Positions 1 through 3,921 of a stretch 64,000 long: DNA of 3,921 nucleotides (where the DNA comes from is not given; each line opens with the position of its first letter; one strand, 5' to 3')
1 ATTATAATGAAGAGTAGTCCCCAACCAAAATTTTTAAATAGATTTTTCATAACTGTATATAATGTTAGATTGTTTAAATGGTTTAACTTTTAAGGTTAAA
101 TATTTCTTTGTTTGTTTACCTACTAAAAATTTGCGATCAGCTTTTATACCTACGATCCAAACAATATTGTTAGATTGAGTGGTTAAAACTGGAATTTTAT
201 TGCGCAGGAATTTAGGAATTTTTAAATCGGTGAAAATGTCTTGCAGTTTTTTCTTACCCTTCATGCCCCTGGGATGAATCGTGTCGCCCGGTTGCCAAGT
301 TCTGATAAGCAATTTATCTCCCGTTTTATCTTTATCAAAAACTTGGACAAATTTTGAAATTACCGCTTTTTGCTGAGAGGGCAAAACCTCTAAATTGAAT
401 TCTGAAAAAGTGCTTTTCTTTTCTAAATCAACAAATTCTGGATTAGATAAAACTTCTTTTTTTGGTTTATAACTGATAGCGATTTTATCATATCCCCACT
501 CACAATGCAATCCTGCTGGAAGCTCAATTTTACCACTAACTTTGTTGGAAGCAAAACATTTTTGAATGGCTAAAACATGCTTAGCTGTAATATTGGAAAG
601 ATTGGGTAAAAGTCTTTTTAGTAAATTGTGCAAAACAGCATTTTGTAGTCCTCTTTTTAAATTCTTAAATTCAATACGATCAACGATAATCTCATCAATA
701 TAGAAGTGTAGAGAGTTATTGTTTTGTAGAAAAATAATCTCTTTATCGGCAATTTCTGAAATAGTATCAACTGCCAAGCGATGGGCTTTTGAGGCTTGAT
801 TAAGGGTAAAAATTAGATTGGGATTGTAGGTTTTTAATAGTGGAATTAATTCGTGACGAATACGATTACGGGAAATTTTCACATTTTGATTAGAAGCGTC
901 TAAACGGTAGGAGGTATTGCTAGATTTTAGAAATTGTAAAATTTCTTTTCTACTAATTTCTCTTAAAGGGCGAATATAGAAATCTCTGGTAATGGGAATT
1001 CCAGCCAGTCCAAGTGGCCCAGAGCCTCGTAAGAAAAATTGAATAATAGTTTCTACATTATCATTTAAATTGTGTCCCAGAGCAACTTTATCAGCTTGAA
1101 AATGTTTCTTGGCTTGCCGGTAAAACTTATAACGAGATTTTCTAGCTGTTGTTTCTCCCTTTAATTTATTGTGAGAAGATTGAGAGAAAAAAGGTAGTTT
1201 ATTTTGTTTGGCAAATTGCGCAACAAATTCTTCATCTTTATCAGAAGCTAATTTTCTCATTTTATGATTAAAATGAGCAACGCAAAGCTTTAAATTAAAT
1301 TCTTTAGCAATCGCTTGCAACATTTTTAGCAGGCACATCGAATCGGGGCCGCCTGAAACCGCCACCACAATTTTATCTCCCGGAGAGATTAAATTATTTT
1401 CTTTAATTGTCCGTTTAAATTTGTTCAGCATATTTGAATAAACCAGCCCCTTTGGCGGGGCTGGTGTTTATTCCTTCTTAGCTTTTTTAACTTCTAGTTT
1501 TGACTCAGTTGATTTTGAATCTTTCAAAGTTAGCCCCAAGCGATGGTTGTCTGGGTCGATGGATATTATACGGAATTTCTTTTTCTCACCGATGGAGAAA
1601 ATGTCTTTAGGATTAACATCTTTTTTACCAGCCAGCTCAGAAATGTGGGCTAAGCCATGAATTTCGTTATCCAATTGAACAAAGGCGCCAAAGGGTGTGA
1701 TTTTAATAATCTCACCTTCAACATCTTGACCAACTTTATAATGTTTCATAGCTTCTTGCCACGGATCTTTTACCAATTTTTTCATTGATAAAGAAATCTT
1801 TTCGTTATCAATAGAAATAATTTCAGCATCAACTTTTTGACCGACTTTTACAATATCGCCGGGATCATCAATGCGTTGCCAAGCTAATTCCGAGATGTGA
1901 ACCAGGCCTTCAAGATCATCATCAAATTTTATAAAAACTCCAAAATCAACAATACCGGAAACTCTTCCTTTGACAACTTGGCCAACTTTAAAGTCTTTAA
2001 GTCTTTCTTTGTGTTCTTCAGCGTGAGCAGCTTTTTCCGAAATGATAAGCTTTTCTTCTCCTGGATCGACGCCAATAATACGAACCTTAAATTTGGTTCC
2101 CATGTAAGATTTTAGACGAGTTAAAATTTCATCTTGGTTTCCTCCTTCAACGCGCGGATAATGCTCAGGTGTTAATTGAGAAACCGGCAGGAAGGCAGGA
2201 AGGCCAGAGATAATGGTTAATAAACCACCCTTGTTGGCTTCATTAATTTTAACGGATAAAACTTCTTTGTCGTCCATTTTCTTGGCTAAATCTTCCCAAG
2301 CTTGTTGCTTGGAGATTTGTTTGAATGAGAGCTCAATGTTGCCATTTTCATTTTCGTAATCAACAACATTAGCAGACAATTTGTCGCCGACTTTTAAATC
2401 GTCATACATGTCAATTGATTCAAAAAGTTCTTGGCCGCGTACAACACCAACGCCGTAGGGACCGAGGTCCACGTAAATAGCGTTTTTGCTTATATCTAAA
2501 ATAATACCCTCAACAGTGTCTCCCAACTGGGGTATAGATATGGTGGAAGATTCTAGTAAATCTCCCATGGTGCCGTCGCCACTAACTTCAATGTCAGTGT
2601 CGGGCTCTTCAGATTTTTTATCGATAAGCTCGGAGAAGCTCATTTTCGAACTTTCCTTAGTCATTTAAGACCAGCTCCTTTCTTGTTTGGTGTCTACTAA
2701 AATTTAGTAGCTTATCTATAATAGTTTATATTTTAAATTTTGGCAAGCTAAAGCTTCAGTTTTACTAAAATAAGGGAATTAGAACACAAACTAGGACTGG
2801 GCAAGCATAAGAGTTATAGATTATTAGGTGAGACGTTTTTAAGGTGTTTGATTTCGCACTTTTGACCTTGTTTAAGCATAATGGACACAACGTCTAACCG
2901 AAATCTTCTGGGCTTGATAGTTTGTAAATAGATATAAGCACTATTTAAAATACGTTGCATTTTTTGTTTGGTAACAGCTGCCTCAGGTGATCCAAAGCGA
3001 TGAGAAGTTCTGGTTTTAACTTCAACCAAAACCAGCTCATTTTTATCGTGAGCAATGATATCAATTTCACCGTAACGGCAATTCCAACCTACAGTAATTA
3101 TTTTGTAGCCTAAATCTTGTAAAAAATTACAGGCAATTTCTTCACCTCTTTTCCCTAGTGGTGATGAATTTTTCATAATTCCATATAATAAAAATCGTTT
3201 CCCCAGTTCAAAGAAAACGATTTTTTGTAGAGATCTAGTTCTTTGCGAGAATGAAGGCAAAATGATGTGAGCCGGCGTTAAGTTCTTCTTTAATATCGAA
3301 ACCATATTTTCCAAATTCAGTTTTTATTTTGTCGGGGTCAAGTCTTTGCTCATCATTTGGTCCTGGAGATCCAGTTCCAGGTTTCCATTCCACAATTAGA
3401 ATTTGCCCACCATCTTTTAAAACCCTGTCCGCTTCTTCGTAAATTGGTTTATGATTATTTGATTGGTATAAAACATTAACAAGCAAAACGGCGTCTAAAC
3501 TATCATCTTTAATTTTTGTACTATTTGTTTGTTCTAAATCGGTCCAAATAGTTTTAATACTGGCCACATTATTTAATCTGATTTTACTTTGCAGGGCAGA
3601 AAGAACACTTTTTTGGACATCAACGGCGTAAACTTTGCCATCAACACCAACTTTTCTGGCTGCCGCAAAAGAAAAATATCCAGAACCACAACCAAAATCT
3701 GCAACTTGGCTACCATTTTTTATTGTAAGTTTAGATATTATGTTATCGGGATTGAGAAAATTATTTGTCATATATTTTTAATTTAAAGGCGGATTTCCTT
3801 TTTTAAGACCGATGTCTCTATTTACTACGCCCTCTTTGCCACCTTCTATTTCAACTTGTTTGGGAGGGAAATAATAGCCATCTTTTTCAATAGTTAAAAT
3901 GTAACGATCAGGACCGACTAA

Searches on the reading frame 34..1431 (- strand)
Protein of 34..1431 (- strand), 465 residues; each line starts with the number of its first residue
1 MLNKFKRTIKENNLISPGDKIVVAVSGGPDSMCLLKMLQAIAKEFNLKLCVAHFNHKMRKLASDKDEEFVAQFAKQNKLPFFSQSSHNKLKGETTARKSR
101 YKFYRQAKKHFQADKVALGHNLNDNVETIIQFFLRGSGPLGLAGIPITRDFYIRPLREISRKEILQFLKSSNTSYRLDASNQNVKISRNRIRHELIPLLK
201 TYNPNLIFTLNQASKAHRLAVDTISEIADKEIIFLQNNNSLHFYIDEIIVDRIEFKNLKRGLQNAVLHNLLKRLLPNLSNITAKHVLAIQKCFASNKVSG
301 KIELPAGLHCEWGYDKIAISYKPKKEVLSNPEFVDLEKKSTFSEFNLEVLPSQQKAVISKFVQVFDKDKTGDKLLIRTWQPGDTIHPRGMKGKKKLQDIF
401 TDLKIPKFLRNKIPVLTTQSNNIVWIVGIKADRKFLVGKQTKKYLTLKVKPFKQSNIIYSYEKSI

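Call 19: search_protein_families(library=pfam, proteins=[window:34-1431:-], max_evalue=0.001)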
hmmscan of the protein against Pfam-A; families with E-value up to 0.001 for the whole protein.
window:34-1431:- (465 aa): 2 families
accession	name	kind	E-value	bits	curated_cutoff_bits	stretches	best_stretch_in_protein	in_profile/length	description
PF01171.26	ATP_bind_3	-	1.5e-45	155.6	27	1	20-194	1-182/182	PP-loop family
PF11734.13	TilS_C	-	2.7e-16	59.1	22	1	376-443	3-69/74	TilS substrate C-terminal domain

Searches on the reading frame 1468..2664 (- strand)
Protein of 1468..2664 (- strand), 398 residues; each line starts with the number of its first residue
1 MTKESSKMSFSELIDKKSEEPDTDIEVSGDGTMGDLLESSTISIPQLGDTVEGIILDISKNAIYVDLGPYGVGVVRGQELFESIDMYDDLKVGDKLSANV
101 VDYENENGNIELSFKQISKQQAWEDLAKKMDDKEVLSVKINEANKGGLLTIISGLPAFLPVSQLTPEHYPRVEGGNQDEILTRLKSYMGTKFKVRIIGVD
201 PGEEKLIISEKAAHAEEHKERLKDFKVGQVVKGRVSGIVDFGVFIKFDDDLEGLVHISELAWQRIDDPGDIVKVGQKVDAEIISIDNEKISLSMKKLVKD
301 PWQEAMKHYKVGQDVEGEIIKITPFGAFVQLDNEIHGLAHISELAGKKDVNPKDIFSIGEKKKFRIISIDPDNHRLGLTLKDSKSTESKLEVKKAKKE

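Call 19: search_protein_families(library=pfam, proteins=[window:1468-2664:-], max_evalue=0.001)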
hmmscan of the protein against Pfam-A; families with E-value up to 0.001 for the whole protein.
window:1468-2664:- (398 aa): 6 families
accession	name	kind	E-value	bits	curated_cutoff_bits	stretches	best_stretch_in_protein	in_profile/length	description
PF00575.29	S1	-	4.3e-45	152.4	22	3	225-295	2-74/74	S1 RNA binding domain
PF23459.1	S1_RRP5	-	8.7e-17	61.9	27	2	228-291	4-67/72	RRP5 S1 domain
PF21710.3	Spt6_S1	-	1.3e-09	38.7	27.5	0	220-294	9-84/91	Spt6, S1/OB domain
PF21543.3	CvfB_2nd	-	1e-08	35.4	27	0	312-380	14-74/76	Virulence regulatory factor CvfB, second domain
PF13509.12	S1_2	-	0.00011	22.7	21.8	0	227-273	1-45/61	S1 domain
PF24685.1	OB_RRP5_4th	-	0.00095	19.6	31.5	0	216-238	48-71/92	RRP5 OB-fold domain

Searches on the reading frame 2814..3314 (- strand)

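Call 19: search_protein_families(library=pfam, proteins=[window:2814-3314:-], max_evalue=0.001)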
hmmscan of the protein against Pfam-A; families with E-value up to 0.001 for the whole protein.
window:2814-3314:- (166 aa): 2 families
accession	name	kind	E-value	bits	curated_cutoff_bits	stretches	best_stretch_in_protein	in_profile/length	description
PF02021.23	UPF0102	-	1.5e-27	96.2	23.6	1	57-145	1-80/80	Uncharacterised protein family UPF0102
PF08378.17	NERD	-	2.3e-07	31.7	22.1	1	54-118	2-72/111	Nuclease-related domain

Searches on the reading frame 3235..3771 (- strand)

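Call 19: search_protein_families(library=pfam, proteins=[window:3235-3771:-], max_evalue=0.001)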
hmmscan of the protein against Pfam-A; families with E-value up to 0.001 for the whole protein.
window:3235-3771:- (178 aa): 19 families
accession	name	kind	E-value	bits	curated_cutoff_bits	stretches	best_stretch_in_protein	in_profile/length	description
PF13847.12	Methyltransf_31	-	1.9e-18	67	27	1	17-130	1-113/145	Methyltransferase domain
PF08241.18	Methyltransf_11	-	4.6e-15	56.5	21.2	1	25-126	2-95/95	Methyltransferase domain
PF13649.12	Methyltransf_25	-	2.6e-14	54.1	27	1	23-122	1-97/97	Methyltransferase domain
PF01209.24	Ubie_methyltran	-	1.4e-11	44.6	20.1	1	12-129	40-154/233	ubiE/COQ5 methyltransferase family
PF05175.20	MTS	-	1.9e-10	41.1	23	1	12-128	24-140/170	Methyltransferase small domain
PF08242.18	Methyltransf_12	-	1.6e-09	38.8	30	1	25-123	2-97/98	Methyltransferase domain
PF06325.19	PrmA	-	9.3e-09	35.6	22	1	17-125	159-257/296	Ribosomal protein L11 methyltransferase (PrmA)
PF01728.25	FtsJ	-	5.6e-08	33.4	24.1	1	11-122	12-100/181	FtsJ-like methyltransferase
PF02475.24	TRM5-TYW2_MTfase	-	8.1e-07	29.6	28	1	17-123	34-132/164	TRM5/TYW2 methyltransferase domain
PF08704.16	GCD14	-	3e-06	27.5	26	1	11-96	32-118/247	tRNA methyltransferase complex GCD14 subunit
PF13489.12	Methyltransf_23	-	3.6e-06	27.2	27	1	17-131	20-121/164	Methyltransferase domain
PF05148.21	Methyltransf_8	-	4.3e-06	27.2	27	1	9-165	61-185/219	Hypothetical methyltransferase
PF01135.25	PCMT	-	4.9e-06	26.9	20.3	1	14-78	68-132/210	Protein-L-isoaspartate(D-aspartate) O-methyltransferase (PCMT)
PF13679.12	Methyltransf_32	-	7.7e-06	26.4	27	1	18-93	24-103/143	Methyltransferase domain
PF02353.26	CMAS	-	9.3e-06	25.6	27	1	9-126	52-164/273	Mycolic acid cyclopropane synthetase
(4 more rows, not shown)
